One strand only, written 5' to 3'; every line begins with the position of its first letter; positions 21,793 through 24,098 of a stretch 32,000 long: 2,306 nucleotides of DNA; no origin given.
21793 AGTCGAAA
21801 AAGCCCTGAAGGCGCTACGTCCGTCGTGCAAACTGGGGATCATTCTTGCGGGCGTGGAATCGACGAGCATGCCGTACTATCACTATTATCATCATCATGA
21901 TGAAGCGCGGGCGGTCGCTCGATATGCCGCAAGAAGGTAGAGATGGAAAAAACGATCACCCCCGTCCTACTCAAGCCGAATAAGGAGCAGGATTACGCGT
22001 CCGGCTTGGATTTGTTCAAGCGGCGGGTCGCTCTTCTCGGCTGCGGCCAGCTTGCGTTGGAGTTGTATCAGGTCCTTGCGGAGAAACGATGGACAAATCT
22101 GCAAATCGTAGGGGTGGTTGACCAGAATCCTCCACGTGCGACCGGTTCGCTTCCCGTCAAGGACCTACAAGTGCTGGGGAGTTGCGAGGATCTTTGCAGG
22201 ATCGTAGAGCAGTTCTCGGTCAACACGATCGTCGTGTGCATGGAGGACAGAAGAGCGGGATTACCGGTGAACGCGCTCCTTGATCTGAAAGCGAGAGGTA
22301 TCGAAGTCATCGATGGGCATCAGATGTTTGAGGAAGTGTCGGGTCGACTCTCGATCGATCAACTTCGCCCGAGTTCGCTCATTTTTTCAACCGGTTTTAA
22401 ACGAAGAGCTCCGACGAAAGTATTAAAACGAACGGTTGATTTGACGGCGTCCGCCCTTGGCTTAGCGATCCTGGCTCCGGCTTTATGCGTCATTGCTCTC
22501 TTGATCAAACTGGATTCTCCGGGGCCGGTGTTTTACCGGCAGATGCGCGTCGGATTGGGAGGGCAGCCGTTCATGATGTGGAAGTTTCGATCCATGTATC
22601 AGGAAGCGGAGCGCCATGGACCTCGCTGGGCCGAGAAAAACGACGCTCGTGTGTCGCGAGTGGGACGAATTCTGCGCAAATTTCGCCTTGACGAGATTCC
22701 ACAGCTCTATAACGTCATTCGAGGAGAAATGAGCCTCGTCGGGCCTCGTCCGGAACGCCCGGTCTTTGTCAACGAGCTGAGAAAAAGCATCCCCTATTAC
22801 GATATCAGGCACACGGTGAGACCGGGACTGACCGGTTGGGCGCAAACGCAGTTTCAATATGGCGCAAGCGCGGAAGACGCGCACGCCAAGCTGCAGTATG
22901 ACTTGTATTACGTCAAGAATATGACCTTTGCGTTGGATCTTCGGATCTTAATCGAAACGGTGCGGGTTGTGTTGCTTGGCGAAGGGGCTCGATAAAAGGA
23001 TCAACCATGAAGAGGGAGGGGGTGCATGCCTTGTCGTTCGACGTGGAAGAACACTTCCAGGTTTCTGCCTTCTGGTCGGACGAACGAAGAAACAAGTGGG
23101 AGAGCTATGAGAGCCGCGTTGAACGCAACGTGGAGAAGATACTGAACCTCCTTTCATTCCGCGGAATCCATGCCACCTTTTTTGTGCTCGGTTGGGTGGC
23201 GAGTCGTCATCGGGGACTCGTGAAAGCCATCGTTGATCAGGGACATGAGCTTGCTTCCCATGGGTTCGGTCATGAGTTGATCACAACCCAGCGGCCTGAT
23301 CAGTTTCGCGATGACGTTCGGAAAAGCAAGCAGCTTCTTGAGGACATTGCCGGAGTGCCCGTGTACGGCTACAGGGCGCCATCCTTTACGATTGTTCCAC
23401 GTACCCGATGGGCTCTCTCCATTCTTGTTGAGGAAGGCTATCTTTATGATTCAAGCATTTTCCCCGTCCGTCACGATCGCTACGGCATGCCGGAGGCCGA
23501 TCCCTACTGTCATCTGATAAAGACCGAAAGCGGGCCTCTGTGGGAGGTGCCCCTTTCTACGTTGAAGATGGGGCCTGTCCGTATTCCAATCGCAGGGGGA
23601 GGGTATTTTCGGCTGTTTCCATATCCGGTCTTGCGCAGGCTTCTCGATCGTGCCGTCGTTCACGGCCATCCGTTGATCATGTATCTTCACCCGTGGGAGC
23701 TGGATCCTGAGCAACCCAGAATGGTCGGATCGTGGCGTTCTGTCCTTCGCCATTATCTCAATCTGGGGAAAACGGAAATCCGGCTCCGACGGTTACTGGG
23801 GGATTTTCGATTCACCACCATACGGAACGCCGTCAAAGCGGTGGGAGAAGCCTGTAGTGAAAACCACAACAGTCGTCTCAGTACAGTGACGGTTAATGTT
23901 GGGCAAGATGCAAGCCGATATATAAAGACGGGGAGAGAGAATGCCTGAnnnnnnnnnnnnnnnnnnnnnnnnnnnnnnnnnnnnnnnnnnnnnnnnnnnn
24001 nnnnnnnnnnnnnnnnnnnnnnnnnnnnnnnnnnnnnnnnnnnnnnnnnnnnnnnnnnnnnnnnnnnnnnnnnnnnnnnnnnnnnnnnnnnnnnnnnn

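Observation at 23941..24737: RfaH-like antiterminator followed by an exact ops-consensus match in the leader of the exosortase-proximal operon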

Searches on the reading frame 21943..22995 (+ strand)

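Call 6: search_protein_families(library=pfam, proteins=[window:21943-22995:+], max_evalue=0.01)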
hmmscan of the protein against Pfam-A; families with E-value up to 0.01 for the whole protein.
window:21943-22995:+ (350 aa): 2 families
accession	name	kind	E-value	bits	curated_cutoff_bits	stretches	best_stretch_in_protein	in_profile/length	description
PF02397.22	Bac_transf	-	2.5e-68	229.6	27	1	162-344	1-178/179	Bacterial sugar transferase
PF13727.12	CoA_binding_3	-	3.2e-05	24.5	25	1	29-101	84-150/175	CoA-binding domain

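Call 7: search_protein_families(library=ncbifam, proteins=[window:21943-22995:+], max_evalue=0.00001)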
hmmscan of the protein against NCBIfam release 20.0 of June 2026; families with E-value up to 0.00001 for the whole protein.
window:21943-22995:+ (350 aa): 10 families
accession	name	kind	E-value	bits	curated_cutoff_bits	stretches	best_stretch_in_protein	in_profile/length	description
TIGR03013.1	EpsB_2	subfamily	7.1e-127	424.1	393.35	1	20-350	117-443/443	TIGR03013 family XrtA/PEP-CTERM system glycosyltransferase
TIGR03025.1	EPS_sugtrans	subfamily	4.4e-113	378.9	295.55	1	24-350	123-445/445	exopolysaccharide biosynthesis polyprenyl glycosylphosphotransferase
TIGR03023.1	WcaJ_sugtrans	equivalog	8.1e-93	312.2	410.75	1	25-349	128-452/453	undecaprenyl-phosphate glucose phosphotransferase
TIGR03022.1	WbaP_sugtrans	subfamily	1.8e-62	212.1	403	1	22-350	121-456/456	undecaprenyl-phosphate galactose phosphotransferase WbaP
NF007518.0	PRK10124.1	equivalog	8e-53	179.8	684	1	26-340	144-454/464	undecaprenyl-phosphate glucose phosphotransferase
NF050817.1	PolSacchBiosHfsE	equivalog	1.5e-51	175.6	750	1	49-346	161-461/467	polysaccharide biosynthesis protein HfsE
NF041877.1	EPS_EpsZ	equivalog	3.8e-50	170.9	800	1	32-349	140-458/459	exopolysaccharide biosynthesis polyisoprenyl-phosphate hexose-1-phosphate transferase EpsZ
NF052601.1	undeca_RfbP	equivalog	1.5e-42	145.6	330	2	232-346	130-238/244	undecaprenyl-phosphate galactose phosphotransferase family protein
NF011751.0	PRK15204.1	equivalog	3.5e-33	114.9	907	1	22-349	142-475/476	undecaprenyl-phosphate galactose phosphotransferase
NF045514.1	glycotran_HepC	equivalog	1.2e-24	86.8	140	1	156-270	111-211/220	heterocyst development glycosyltransferase HepC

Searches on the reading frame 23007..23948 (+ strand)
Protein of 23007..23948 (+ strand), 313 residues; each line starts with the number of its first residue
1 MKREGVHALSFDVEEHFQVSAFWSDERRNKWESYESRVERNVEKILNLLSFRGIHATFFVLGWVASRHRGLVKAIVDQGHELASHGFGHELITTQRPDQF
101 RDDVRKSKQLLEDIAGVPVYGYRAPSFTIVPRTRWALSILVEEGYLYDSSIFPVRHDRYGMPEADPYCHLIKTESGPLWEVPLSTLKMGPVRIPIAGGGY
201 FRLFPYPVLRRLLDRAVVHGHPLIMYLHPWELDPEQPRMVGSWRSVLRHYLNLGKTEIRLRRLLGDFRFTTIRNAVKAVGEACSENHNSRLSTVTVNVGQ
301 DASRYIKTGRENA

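Call 6: search_protein_families(library=pfam, proteins=[window:23007-23948:+], max_evalue=0.01)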
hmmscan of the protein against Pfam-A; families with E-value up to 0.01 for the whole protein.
window:23007-23948:+ (313 aa): 2 families
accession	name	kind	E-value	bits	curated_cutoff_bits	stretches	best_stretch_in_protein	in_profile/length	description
PF11959.13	DUF3473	-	1.1e-46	158.5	29.6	1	149-276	1-129/130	Domain of unknown function (DUF3473)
PF01522.26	Polysacc_deac_1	-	4.5e-19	69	23.1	1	39-134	18-113/124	Polysaccharide deacetylase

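Call 7: search_protein_families(library=ncbifam, proteins=[window:23007-23948:+], max_evalue=0.00001)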
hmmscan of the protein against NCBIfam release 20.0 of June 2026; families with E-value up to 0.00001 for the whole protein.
window:23007-23948:+ (313 aa): 8 families
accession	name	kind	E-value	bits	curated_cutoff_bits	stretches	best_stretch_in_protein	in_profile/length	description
TIGR03006.1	pepcterm_polyde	equivalog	8.3e-110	366.2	276.2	1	8-274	2-269/272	XrtA system polysaccharide deacetylase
TIGR02764.1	spore_ybaN_pdaB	equivalog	1.5e-15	57.5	237.4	1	38-126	17-105/191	polysaccharide deacetylase family sporulation protein PdaB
TIGR04243.1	nodulat_NodB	equivalog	1.2e-10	41.2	240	1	44-124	19-100/197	chitooligosaccharide deacetylase NodB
NF045821.1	PgAcgDacpgdA1_Bac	equivalog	2.6e-10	39.6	400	1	43-129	104-190/282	peptidoglycan-N-acetylglucosamine deacetylase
TIGR02884.1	spore_pdaA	equivalog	4.1e-09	36.5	298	1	41-122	51-132/224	delta-lactam-biosynthetic de-N-acetylase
TIGR02873.1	spore_ylxY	hypoth_equivalog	7.1e-09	35.3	391.5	1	40-126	98-184/268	probable sporulation protein, polysaccharide deacetylase family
NF045822.1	PgAcgDacpgdA2_Bac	equivalog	7.5e-07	28.7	400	1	43-119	85-161/274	peptidoglycan-N-acetylglucosamine deacetylase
TIGR03212.1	uraD_N-term-dom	equivalog_domain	6.9e-06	25.3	424.6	1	23-149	59-182/297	allantoinase PuuE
